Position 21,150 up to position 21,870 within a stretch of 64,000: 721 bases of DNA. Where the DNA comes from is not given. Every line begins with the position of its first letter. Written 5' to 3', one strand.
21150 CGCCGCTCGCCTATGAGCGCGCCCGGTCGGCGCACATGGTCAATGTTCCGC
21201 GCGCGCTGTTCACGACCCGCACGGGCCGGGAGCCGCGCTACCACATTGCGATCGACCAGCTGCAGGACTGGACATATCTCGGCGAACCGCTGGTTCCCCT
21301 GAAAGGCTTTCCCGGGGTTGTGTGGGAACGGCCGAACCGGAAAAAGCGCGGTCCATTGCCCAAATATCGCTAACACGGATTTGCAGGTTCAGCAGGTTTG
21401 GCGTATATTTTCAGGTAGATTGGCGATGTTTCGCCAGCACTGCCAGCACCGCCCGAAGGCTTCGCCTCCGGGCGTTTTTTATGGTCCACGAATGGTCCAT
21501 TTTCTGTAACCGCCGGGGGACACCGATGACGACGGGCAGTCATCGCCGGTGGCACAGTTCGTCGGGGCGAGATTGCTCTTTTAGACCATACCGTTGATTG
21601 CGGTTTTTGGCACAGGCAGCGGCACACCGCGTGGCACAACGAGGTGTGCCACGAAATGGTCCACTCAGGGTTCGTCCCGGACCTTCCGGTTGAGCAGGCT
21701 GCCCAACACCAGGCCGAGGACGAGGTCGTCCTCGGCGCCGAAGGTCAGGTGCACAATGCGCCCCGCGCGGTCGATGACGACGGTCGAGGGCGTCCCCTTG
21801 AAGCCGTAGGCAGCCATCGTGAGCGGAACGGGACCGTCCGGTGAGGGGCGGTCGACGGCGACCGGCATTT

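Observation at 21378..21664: Unclassified ~287-bp non-coding module present in two diverged, strictly colinear copies (copy A)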

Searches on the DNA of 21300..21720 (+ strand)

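Call 10: search_rna_families(source=window, start=21300, end=21720, threshold=evalue, max_evalue=10)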
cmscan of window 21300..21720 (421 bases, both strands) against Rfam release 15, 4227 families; matches with E-value up to 10: 7.
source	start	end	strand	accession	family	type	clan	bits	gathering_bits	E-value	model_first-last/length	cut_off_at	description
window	21439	21486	+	RF02067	STnc310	Gene; sRNA;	-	23.4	40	0.038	1-61/61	no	Salmonella enterica sRNA STnc310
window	21597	21655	-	RF02994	IMPDH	Gene; sRNA;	-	21.9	95.4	0.031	1-108/108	no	IMPDH RNA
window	21438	21493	-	RF02067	STnc310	Gene; sRNA;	-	16.7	40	1.4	1-61/61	no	Salmonella enterica sRNA STnc310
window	21619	21652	-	RF00513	Trp_leader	Cis-reg; leader;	-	15.7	41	1.7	9-43/100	no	Tryptophan operon leader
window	21619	21652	-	RF01533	TB10Cs4H3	Gene; snRNA; snoRNA; HACA-box;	-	14.5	45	4.3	16-49/67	no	Trypanosomatid snoRNA TB10Cs4H3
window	21459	21544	-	RF03052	RAGATH-28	Gene; sRNA;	-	13.9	45.3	4.7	1-85/85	no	RAGATH-28 RNA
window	21390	21448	-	RF02940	COG3860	Cis-reg;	-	11.9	42.5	3.7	1-54/54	no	COG3860 RNA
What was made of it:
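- On Any Rfam RNA family: The best sub-threshold hit over copy A is STnc310 at 23.4 bits against a threshold of 40 (call 10).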

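Call 39: search_dna_similar(query=window:21378-21664:+, collection=plasmids, mode=distant, max_evalue=0.01)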
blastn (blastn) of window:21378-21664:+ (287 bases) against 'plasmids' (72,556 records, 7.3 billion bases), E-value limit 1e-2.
No match.
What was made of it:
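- Tried and rejected: None (call 39).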
